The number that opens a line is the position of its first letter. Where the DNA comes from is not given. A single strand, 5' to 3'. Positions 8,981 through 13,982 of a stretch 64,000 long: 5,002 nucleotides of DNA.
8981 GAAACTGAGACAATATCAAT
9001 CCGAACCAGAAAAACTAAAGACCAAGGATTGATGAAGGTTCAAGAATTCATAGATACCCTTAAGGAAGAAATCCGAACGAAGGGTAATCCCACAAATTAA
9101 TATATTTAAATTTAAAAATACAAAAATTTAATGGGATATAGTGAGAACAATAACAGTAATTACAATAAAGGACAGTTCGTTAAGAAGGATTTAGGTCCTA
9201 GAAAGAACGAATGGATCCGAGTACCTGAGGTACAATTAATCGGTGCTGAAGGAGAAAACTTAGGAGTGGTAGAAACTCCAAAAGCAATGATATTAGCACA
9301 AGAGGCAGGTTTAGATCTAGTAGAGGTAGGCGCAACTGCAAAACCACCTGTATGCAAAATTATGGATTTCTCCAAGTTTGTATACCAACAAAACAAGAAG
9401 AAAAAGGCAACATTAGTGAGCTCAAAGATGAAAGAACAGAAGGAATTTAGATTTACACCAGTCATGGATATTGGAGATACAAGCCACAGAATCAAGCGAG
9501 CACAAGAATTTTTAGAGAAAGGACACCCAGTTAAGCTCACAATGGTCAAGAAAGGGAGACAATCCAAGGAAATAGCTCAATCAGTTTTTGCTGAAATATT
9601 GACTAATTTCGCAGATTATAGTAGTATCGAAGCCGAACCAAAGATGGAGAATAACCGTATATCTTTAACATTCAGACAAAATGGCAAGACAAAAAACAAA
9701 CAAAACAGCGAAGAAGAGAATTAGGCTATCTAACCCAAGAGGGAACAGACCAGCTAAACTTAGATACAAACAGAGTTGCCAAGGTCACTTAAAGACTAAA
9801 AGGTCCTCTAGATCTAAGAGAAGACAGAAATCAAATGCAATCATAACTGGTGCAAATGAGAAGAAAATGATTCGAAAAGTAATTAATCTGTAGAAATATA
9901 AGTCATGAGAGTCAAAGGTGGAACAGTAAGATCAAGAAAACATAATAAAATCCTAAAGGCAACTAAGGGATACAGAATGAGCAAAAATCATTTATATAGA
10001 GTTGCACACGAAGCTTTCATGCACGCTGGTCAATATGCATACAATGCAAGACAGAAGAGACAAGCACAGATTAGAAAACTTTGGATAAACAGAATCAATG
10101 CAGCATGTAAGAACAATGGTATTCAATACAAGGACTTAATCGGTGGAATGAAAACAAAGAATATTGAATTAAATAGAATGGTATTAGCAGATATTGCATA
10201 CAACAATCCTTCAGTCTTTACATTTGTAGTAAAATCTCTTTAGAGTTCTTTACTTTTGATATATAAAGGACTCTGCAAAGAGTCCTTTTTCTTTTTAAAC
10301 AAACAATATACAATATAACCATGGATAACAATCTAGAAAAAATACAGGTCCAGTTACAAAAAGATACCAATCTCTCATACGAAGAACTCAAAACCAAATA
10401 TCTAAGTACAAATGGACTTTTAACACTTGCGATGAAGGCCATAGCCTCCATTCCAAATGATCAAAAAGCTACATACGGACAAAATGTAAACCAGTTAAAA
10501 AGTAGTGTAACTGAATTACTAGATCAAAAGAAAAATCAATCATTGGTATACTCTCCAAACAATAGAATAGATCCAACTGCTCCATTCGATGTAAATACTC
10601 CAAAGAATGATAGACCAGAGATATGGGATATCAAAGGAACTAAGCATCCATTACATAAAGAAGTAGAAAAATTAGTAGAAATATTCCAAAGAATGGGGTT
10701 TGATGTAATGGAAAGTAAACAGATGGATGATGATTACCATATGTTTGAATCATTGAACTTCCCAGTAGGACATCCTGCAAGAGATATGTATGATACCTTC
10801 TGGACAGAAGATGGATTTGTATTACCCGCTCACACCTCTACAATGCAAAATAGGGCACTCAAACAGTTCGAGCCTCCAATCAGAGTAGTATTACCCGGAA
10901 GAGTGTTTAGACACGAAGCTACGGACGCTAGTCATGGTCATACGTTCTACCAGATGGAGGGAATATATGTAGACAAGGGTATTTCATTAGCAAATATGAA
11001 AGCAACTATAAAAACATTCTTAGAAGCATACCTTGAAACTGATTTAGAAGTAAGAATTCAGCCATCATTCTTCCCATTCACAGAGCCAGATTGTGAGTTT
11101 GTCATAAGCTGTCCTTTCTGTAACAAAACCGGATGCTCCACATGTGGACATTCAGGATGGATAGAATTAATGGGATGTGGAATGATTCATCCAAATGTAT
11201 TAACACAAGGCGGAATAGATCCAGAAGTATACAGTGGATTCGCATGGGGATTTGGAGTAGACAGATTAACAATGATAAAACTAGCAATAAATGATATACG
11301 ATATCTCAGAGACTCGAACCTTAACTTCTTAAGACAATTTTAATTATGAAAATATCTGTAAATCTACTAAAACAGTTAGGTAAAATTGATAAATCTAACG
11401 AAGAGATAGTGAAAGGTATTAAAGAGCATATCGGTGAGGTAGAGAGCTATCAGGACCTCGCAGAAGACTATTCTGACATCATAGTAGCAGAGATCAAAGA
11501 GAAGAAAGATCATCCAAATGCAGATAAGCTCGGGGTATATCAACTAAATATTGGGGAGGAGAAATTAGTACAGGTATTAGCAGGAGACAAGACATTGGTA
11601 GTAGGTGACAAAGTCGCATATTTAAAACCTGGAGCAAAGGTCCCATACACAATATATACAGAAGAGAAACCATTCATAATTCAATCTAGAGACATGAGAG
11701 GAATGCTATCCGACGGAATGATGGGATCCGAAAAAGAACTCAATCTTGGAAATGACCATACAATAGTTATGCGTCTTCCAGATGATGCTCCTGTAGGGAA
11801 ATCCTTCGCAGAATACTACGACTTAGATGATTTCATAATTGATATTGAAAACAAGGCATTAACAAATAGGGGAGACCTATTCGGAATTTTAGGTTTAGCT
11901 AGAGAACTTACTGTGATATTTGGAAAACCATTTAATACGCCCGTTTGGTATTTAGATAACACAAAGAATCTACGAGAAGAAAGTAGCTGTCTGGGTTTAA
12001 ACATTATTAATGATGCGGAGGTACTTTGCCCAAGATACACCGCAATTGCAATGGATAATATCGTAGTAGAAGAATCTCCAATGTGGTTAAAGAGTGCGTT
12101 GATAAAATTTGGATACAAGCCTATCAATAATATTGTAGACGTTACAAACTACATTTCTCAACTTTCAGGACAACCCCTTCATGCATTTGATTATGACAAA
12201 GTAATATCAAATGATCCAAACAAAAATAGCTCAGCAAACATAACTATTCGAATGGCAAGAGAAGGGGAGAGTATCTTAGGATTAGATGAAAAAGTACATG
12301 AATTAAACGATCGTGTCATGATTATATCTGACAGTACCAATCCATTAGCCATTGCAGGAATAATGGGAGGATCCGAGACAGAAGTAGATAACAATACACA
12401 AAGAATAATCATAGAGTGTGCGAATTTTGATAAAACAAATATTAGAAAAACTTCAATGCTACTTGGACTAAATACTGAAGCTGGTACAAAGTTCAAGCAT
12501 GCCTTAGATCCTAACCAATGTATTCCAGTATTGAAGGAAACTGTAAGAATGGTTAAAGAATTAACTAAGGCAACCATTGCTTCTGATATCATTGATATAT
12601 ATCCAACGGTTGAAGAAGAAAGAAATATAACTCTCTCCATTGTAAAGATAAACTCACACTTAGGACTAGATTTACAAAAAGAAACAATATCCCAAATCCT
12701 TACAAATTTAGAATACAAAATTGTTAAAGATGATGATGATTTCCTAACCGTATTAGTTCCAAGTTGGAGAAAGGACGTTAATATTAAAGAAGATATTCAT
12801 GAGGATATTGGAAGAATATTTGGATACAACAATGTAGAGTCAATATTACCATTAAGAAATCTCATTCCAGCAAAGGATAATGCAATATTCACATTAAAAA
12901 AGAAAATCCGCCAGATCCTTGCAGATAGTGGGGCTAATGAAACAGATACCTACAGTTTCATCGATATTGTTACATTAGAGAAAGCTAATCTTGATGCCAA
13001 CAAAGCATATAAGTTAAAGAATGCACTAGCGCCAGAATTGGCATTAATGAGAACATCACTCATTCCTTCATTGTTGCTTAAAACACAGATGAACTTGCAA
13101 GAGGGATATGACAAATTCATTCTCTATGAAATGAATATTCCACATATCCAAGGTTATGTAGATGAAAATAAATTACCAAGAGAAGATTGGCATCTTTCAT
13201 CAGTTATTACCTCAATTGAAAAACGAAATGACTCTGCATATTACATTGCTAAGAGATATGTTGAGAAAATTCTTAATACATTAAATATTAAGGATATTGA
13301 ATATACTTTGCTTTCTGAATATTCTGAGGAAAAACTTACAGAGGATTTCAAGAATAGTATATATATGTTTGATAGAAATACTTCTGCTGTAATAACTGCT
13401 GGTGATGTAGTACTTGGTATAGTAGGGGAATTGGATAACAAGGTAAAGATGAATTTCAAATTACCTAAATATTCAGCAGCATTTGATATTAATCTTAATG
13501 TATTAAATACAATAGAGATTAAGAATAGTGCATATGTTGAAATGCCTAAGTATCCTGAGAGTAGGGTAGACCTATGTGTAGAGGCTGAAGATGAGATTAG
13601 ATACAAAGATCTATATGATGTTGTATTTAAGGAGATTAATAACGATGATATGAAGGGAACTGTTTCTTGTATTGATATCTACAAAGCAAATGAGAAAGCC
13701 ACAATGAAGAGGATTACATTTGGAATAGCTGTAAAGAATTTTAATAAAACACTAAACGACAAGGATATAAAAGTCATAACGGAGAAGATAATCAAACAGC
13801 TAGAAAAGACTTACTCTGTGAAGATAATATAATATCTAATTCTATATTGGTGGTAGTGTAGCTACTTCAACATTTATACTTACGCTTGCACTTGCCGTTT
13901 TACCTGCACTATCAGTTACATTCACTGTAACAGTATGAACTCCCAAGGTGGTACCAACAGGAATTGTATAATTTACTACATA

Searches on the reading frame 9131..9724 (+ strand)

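Call 86: search_protein_families(library=pfam, proteins=[window:9131-9724:+], max_evalue=0.001)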
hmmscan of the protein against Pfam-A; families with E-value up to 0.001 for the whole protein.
window:9131-9724:+ (197 aa): 2 families
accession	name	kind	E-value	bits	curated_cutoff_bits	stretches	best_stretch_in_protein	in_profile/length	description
PF05198.21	IF3_N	-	9.5e-29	99.8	26.9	1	26-93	2-69/70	Translation initiation factor IF-3, N-terminal domain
PF00707.27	IF3_C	-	4e-14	52.8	34.8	1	103-181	3-83/86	Translation initiation factor IF-3, C-terminal domain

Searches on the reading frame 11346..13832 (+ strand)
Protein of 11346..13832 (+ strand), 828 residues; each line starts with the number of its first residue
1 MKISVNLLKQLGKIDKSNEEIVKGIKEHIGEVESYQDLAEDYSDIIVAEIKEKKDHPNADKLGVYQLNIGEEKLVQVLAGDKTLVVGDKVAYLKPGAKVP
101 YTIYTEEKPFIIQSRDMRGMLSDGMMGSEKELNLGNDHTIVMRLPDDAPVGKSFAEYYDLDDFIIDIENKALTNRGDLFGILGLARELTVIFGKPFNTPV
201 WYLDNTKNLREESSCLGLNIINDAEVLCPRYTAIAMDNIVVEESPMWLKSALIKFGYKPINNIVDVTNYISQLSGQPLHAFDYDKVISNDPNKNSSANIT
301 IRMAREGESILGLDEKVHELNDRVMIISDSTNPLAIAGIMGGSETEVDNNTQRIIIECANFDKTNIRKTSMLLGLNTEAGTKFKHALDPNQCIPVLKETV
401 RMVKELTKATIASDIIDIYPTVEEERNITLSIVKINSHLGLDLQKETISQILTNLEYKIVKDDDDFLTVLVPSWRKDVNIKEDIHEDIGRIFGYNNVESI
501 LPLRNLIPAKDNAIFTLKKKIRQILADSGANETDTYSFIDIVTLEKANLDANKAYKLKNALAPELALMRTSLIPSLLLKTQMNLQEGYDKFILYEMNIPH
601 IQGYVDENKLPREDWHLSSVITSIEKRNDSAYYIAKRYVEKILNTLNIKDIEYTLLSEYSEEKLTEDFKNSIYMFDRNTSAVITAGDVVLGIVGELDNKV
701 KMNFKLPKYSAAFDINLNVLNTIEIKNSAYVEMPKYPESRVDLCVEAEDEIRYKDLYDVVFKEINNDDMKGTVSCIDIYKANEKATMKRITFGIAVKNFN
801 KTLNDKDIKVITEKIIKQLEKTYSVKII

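Call 85: search_protein_families(library=pfam, proteins=[window:11346-13832:+], max_evalue=0.00001)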
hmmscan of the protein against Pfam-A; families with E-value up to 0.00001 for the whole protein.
window:11346-13832:+ (828 aa): 5 families
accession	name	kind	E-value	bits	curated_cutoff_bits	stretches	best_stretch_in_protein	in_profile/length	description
PF03483.22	B3_4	-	3.2e-54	183.6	29.3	1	228-407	2-173/174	B3/4 domain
PF17759.6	tRNA_synthFbeta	-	4.2e-30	105.2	22.4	1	499-717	3-214/214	Phenylalanyl tRNA synthetase beta chain CLM domain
PF03484.21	B5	-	3e-20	72.6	28.6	1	428-494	1-67/67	tRNA synthetase B5 domain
PF01588.26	tRNA_bind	-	1.1e-12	48.2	27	1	45-152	1-95/96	Putative tRNA binding domain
PF03147.19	FDX-ACB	-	1.2e-10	42.1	31.1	1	734-826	1-92/94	Ferredoxin-fold anticodon binding domain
